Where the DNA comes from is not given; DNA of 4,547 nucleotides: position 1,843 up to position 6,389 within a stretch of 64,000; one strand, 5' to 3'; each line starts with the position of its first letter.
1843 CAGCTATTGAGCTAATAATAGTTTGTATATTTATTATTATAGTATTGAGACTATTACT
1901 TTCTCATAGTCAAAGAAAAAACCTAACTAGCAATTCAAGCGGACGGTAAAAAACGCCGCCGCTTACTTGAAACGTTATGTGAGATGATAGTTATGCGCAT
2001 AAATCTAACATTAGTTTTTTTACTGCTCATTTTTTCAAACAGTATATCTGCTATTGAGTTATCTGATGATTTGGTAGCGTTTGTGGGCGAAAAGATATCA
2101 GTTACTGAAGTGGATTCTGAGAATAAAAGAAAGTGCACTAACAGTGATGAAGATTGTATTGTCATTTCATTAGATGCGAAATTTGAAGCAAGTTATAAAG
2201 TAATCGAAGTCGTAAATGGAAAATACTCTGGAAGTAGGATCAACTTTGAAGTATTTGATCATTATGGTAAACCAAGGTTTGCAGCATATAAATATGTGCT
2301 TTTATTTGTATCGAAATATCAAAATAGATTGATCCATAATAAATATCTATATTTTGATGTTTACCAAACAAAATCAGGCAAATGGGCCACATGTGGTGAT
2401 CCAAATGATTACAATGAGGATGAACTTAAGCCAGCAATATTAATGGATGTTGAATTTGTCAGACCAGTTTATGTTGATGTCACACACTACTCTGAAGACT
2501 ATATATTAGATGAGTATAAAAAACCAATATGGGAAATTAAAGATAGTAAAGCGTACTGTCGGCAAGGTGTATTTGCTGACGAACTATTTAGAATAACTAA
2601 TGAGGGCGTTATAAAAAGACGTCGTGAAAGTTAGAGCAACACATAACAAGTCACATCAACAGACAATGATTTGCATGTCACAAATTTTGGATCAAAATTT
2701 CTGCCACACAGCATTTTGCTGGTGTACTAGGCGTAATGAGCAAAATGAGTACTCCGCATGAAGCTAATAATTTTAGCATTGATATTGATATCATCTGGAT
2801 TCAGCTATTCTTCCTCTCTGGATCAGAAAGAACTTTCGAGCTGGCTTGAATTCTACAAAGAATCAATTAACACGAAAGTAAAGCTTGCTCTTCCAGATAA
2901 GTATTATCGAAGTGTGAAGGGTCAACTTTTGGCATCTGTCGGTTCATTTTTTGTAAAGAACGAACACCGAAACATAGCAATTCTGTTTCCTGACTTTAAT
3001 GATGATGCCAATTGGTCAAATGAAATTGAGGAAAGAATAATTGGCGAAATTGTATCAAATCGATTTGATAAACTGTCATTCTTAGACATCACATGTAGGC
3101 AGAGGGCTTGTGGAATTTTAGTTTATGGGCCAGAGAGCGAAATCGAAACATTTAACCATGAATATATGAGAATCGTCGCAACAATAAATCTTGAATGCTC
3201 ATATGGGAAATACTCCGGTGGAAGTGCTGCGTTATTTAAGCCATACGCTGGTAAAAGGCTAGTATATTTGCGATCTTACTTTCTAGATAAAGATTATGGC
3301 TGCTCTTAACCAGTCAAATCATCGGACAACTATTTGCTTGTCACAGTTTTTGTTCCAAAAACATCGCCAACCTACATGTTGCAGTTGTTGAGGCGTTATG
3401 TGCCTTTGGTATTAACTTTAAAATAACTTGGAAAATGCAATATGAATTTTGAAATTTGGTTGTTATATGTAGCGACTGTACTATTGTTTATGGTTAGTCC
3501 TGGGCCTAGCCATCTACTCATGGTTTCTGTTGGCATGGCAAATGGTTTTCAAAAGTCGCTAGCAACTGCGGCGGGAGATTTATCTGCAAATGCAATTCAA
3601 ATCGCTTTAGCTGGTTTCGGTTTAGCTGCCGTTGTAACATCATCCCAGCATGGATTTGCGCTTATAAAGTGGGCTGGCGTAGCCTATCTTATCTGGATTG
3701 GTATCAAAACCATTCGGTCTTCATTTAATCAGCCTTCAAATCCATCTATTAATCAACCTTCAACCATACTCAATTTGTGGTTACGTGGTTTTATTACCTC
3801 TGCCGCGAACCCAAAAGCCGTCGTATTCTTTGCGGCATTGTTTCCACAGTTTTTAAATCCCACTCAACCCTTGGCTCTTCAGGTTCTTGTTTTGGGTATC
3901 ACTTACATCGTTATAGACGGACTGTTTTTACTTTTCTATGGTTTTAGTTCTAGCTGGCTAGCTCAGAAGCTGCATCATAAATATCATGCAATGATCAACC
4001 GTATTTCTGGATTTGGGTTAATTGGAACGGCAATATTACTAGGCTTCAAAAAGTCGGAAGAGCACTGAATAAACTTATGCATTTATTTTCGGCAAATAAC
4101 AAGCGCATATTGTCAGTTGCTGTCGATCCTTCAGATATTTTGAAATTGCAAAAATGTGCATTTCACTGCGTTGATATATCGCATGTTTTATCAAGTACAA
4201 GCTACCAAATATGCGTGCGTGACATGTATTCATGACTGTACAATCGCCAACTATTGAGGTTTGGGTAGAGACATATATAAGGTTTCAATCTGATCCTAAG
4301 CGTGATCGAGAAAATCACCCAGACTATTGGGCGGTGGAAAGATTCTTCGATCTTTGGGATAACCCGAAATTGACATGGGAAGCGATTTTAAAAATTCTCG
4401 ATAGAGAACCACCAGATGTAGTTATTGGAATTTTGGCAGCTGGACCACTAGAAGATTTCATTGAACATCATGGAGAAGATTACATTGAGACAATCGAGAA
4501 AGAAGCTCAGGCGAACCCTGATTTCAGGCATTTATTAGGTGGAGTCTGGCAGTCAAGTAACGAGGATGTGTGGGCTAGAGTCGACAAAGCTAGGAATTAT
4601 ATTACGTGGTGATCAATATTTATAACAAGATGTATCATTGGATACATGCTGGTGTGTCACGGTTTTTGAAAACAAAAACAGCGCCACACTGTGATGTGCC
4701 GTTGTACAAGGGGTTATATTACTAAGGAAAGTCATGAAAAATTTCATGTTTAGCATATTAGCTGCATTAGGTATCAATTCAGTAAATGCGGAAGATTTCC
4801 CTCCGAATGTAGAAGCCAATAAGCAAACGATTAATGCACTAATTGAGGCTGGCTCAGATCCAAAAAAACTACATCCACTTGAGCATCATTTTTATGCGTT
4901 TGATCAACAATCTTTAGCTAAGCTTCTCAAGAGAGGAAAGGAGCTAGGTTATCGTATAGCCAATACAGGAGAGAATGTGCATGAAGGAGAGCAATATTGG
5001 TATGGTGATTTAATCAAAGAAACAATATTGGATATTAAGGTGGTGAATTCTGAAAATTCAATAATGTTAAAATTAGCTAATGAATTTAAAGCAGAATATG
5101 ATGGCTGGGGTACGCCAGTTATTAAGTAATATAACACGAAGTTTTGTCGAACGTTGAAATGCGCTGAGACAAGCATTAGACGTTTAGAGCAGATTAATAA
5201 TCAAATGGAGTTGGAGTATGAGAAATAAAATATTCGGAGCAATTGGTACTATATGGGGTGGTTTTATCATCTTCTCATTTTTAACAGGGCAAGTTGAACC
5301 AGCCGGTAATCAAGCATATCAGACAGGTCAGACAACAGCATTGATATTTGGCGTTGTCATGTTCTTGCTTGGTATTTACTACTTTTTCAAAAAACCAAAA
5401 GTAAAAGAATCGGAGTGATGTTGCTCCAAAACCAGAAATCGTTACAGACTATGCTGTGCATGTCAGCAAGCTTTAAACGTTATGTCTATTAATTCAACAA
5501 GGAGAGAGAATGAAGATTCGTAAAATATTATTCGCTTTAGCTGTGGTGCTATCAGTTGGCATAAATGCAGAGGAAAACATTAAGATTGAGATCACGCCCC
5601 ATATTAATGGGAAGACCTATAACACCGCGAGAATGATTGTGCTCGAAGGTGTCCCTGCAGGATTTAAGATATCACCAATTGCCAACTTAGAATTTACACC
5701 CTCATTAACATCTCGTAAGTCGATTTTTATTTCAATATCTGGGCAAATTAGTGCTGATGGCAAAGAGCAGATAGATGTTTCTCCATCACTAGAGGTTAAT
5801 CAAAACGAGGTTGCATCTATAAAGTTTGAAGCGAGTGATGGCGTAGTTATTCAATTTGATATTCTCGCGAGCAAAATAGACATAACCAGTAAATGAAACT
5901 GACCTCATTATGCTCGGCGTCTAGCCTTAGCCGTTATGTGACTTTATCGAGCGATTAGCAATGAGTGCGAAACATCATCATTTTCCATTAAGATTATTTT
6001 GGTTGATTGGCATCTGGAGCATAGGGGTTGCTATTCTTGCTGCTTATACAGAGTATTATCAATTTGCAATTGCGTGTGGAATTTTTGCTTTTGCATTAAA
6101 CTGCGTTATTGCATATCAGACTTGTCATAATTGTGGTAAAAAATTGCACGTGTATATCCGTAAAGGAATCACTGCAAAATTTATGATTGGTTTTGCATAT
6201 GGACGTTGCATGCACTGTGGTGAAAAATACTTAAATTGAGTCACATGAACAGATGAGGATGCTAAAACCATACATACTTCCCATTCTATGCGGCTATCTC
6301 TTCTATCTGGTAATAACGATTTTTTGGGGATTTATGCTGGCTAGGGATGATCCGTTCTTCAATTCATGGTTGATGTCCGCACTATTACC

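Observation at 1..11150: The first ~11 kb is an integron cassette array whose integrase lies outside the window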

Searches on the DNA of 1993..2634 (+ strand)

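Call 69: search_with_rna_model(model_id=R1, sources=[L098, L099, L100], filters=off, max_evalue=1)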
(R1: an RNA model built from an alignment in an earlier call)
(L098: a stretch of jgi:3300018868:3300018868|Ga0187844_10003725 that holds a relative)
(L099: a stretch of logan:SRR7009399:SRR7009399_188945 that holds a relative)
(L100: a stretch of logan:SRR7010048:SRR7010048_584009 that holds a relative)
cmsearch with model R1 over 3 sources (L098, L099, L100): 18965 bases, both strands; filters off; matches with E-value up to 1: 11.
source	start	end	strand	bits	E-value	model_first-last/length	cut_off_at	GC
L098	827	903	+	23.4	0.00031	1-72/72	no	0.51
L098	1410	1486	+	19.7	0.0029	1-72/72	no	0.52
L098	3989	4091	+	18.8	0.0052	1-72/72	no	0.54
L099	994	1096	+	18.8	0.0052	1-72/72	no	0.54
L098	2946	3061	+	17.5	0.012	1-72/72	no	0.54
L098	2408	2484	+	15.6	0.037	1-72/72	no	0.62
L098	7784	7823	+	11.7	0.4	1-72/72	no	0.55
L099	4789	4828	+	11.7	0.4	1-72/72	no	0.55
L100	1228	1267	+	11.7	0.4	1-72/72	no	0.55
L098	9305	9364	+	10.5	0.83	1-72/72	no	0.53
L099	6310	6369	+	10.5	0.83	1-72/72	no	0.53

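Call 99: search_with_rna_model(model_id=R1, sources=[L101, L102, L103, L105, L106, L107, L109, L110, L111, L098], filters=off, max_evalue=0.05, make_alignment=true)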
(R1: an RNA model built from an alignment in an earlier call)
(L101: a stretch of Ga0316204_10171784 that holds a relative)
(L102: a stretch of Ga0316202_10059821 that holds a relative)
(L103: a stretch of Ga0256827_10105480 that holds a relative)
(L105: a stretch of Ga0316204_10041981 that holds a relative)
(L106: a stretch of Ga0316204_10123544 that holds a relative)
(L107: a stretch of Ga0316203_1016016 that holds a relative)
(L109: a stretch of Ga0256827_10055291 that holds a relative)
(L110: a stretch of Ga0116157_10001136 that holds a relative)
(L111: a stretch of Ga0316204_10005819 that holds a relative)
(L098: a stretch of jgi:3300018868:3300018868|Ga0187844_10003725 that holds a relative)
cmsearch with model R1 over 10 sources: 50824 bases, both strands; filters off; matches with E-value up to 0.05: 27.
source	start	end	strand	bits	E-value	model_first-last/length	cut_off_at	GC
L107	1430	1492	+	42.5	6.9e-09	1-72/72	no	0.49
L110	10452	10512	-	42.2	8.3e-09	1-72/72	no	0.62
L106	1950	2049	+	37.1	1.9e-07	1-72/72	no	0.43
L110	10933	10992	-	35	6.9e-07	1-72/72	no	0.65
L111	1490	1553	+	34.4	1e-06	1-72/72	no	0.52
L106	1367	1466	+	31.7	5.2e-06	1-72/72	no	0.44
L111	4511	4565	+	29.7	1.8e-05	1-72/72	no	0.42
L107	892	948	+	29.6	1.9e-05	1-72/72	no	0.39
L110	6858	6938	-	29.1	2.6e-05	1-72/72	no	0.58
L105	33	130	+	28.9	2.9e-05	1-72/72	no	0.44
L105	1886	1975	+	28.7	3.4e-05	1-72/72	no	0.5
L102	543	641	+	28.6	3.5e-05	1-72/72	no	0.41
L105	908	997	+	25.7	0.0002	1-72/72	no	0.48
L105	4123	4221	+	24.8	0.00035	1-72/72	no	0.47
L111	73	130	+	23.7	0.0007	1-72/72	no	0.43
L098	827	903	+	23.4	0.00084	1-72/72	no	0.51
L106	813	911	+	21.6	0.0026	1-72/72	no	0.45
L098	1410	1486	+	19.7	0.0079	1-72/72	no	0.52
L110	10452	10512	+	19.3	0.011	1-72/72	no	0.62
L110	282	359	-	19.1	0.012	1-72/72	no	0.63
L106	94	161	+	18.8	0.014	1-72/72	no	0.54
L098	3989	4091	+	18.8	0.014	1-72/72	no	0.54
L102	46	105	+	17.9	0.024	1-72/72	no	0.55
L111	1995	2093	+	17.7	0.027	1-72/72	no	0.45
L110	12095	12217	-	17.7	0.027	1-72/72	no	0.41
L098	2946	3061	+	17.5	0.032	1-72/72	no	0.54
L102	1217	1311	+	17.2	0.037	1-72/72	no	0.42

Alignment A8: 27 matches aligned to the model, 209 columns, each read 5' to 3' on its own strand. Consensus structure (alignment columns), stored with it:
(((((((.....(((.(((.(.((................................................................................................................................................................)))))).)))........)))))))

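Call 100: build_rna_model(alignment_id=A8)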
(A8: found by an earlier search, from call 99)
Model R3 built from alignment A8 (27 sequences, 209 columns); structure: stored with the alignment.
model positions 61; base pairs 16; branch points 0; effective number of sequences 27; information 0.805 bits per position. Calibrated on 0.2 Mb of random sequence (short: E-values are rough).
structure used (alignment columns):
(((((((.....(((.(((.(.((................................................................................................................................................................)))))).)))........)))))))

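Call 101: search_with_rna_model(model_id=R3, source=window, filters=off, max_evalue=10)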
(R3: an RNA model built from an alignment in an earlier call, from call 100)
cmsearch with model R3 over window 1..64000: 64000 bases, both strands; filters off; matches with E-value up to 10: 13.
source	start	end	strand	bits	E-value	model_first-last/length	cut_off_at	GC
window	1921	1980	+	40.8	2.8e-07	1-61/61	no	0.45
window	4620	4719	+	28.7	0.00023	1-61/61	no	0.4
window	3304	3401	+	24.3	0.0027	1-61/61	no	0.4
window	921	977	+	19.9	0.03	1-61/61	no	0.42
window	591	650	+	19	0.048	1-61/61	no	0.5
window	5880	5939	+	17.6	0.1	1-61/61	no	0.43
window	1500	1560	+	16.7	0.18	1-61/61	no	0.39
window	2641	2739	+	14.9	0.48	1-61/61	no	0.37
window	7888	7940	+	14.1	0.76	1-61/61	no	0.34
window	51116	51140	-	12.9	1.4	1-61/61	no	0.48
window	41915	42008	-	11.4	3.2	1-61/61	no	0.53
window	5426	5485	+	11.4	3.4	1-61/61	no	0.4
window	37120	37147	+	10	7.1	1-61/61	no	0.43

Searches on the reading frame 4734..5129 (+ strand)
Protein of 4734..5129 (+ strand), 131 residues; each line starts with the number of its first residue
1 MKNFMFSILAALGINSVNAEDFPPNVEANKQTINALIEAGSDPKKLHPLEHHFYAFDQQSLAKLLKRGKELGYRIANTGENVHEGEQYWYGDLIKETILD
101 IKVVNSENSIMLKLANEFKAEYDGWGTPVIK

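Call 74: search_protein_families(library=ncbifam, max_evalue=0.001, proteins=[window:4734-5129:+])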
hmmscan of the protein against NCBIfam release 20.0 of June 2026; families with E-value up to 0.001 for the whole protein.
window:4734-5129:+ (131 aa): 1 family
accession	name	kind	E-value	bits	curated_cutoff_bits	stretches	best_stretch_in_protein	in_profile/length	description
NF008393.0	PRK11191.1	equivalog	5.8e-19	68.8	82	1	25-127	10-113/134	ribonuclease E inhibitor RraB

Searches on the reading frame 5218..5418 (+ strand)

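Call 72: search_protein_families(library=pfam, max_evalue=0.01, proteins=[window:5218-5418:+])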
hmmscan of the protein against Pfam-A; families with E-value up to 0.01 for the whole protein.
window:5218-5418:+ (66 aa): 1 family
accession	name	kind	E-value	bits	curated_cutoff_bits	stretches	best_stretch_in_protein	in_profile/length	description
PF19609.4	DUF6114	-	0.0034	18.4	27.9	1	6-59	11-62/106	Family of unknown function (DUF6114)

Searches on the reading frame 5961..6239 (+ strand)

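Call 72: search_protein_families(library=pfam, max_evalue=0.01, proteins=[window:5961-6239:+])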
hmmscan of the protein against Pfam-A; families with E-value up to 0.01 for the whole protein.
window:5961-6239:+ (92 aa): 2 families
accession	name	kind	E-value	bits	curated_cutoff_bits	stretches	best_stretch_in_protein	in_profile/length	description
PF10617.14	DUF2474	-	0.0034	17.8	26.6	1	11-28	6-23/39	Protein of unknown function (DUF2474)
PF12773.13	DZR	-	0.0067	17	27.3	0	52-89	12-33/45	Double zinc ribbon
